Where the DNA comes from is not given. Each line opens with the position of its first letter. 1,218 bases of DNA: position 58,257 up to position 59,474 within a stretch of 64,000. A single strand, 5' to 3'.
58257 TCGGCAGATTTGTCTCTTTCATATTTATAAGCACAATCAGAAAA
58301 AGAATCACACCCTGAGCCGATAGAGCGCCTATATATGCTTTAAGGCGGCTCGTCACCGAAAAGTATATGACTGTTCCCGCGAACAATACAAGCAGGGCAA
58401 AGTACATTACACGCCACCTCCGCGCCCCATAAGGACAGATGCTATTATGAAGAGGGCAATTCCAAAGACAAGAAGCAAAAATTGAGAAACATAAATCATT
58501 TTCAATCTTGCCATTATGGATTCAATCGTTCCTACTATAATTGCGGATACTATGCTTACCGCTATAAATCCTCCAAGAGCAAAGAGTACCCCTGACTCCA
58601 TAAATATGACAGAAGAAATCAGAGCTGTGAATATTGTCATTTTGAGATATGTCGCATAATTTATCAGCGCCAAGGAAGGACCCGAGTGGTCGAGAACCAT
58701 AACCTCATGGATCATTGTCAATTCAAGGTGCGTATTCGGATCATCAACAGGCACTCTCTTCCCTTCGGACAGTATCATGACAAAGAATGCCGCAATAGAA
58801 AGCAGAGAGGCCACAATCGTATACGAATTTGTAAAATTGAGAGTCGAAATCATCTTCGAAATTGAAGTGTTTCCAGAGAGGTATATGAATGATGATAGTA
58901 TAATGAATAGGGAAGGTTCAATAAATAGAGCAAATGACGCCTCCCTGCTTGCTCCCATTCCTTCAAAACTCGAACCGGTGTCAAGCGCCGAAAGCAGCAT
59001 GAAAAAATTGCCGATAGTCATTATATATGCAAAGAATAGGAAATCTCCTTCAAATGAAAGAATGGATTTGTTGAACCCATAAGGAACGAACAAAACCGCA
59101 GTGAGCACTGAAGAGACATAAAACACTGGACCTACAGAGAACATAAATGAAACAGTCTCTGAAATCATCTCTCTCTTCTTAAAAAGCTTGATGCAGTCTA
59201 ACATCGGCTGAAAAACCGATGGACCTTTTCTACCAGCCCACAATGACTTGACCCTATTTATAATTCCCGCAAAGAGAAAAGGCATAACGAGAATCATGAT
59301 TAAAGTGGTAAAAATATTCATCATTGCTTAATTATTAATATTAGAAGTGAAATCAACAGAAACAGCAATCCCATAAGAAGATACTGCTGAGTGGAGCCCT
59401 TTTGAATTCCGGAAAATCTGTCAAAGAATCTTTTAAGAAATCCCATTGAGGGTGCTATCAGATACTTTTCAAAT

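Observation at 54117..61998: Hyf/Ehr-like six-subunit complex-I-type operon whose catalytic subunit has lost the NiFe ligands, headed by an HTH-PTS-EIIA regulator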

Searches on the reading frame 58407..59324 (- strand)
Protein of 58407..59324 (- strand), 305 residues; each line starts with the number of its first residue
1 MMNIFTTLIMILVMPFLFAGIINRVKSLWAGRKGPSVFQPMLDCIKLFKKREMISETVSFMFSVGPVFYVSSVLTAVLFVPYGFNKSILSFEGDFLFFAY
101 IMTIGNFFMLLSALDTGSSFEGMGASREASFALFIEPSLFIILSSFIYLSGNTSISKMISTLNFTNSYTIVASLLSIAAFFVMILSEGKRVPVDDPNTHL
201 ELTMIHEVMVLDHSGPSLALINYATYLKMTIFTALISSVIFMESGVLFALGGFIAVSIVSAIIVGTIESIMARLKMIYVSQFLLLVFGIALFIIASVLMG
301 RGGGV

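Call 3: search_protein_families(library=pfam, proteins=[window:58407-59324:-], max_evalue=0.01)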
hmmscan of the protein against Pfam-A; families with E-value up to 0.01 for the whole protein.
window:58407-59324:- (305 aa): 1 family
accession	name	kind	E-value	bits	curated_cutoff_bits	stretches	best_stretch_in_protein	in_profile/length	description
PF00146.26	NADHdh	-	2.7e-31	109.5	27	1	4-290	3-289/298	NADH dehydrogenase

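Call 4: search_protein_families(library=ncbifam, proteins=[window:58407-59324:-], max_evalue=0.01)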
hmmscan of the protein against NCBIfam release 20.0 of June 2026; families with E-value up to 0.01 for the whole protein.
window:58407-59324:- (305 aa): 4 families
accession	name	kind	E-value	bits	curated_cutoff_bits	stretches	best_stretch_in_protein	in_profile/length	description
NF004741.0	PRK06076.1-2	equivalog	2.7e-12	46.6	305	1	9-287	39-315/337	NADH-quinone oxidoreductase subunit NuoH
NF004740.0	PRK06076.1-1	equivalog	4.8e-12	46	399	1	3-241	17-257/325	NADH-quinone oxidoreductase subunit NuoH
NF004744.0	PRK06076.1-5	equivalog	3.1e-10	39.7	542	1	18-285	56-315/372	NADH-quinone oxidoreductase subunit NuoH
NF004742.0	PRK06076.1-3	equivalog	1e-07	31.5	531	1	36-242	66-278/356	NADH-quinone oxidoreductase subunit NuoH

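Call 76: search_solved_structures(query=window:58407-59324:-, max_evalue=0.001, show_alignments=3)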
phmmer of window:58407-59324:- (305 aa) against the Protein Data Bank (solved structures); distinct sequences matched with E-value up to 0.001: 26.
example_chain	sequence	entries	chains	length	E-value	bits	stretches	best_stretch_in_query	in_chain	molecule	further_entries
7z0s_D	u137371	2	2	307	7.3e-24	88.2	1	6-298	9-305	Formate hydrogenlyase subunit 4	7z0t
6cfw_M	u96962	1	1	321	3.1e-20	76.3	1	6-254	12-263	Mbh13 NADH dehydrogenase subunit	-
6u8y_M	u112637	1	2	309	2e-13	54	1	8-280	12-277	NADH dehydrogenase subunit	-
5gpn_e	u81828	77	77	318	1.2e-10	44.8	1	1-236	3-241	NADH-ubiquinone oxidoreductase chain 1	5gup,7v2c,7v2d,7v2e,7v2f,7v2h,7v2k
9w2u_H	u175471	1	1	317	3.2e-10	43.4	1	1-236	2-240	NADH-ubiquinone oxidoreductase chain 1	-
5lc5_H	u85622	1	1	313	3.3e-10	43.4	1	1-236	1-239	NADH-ubiquinone oxidoreductase chain 1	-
5ldw_H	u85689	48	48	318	4e-10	43.1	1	1-236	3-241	NADH-ubiquinone oxidoreductase chain 1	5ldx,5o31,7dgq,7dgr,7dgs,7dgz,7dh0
9grx_A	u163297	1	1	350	6.3e-10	42.5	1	8-245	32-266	NAD(P)H-quinone oxidoreductase subunit 1, chloroplastic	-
8ud1_1H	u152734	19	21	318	1.5e-09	41.2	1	1-236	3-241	NADH-ubiquinone oxidoreductase chain 1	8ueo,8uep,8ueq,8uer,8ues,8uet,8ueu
5lnk_H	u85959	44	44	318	2.3e-09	40.6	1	1-236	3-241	Mitochondrial complex I, ND1 subunit | NADH-ubiquinone oxidoreductase chain 1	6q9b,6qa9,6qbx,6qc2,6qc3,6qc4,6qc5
6g2j_H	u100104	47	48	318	4.5e-09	39.7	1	2-242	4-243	NADH-ubiquinone oxidoreductase chain 1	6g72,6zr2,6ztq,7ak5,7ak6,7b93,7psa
7aqq_H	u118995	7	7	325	8.3e-09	38.8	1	14-237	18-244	NADH-ubiquinone oxidoreductase chain 1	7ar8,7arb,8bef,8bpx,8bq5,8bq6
7a23_H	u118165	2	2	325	8.4e-09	38.8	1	14-237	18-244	Nad1m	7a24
7ar7_H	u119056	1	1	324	8.5e-09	38.8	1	16-237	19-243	NADH-ubiquinone oxidoreductase chain 1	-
7wff_A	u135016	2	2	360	1.7e-08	37.8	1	5-243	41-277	NAD(P)H-quinone oxidoreductase subunit 1, chloroplastic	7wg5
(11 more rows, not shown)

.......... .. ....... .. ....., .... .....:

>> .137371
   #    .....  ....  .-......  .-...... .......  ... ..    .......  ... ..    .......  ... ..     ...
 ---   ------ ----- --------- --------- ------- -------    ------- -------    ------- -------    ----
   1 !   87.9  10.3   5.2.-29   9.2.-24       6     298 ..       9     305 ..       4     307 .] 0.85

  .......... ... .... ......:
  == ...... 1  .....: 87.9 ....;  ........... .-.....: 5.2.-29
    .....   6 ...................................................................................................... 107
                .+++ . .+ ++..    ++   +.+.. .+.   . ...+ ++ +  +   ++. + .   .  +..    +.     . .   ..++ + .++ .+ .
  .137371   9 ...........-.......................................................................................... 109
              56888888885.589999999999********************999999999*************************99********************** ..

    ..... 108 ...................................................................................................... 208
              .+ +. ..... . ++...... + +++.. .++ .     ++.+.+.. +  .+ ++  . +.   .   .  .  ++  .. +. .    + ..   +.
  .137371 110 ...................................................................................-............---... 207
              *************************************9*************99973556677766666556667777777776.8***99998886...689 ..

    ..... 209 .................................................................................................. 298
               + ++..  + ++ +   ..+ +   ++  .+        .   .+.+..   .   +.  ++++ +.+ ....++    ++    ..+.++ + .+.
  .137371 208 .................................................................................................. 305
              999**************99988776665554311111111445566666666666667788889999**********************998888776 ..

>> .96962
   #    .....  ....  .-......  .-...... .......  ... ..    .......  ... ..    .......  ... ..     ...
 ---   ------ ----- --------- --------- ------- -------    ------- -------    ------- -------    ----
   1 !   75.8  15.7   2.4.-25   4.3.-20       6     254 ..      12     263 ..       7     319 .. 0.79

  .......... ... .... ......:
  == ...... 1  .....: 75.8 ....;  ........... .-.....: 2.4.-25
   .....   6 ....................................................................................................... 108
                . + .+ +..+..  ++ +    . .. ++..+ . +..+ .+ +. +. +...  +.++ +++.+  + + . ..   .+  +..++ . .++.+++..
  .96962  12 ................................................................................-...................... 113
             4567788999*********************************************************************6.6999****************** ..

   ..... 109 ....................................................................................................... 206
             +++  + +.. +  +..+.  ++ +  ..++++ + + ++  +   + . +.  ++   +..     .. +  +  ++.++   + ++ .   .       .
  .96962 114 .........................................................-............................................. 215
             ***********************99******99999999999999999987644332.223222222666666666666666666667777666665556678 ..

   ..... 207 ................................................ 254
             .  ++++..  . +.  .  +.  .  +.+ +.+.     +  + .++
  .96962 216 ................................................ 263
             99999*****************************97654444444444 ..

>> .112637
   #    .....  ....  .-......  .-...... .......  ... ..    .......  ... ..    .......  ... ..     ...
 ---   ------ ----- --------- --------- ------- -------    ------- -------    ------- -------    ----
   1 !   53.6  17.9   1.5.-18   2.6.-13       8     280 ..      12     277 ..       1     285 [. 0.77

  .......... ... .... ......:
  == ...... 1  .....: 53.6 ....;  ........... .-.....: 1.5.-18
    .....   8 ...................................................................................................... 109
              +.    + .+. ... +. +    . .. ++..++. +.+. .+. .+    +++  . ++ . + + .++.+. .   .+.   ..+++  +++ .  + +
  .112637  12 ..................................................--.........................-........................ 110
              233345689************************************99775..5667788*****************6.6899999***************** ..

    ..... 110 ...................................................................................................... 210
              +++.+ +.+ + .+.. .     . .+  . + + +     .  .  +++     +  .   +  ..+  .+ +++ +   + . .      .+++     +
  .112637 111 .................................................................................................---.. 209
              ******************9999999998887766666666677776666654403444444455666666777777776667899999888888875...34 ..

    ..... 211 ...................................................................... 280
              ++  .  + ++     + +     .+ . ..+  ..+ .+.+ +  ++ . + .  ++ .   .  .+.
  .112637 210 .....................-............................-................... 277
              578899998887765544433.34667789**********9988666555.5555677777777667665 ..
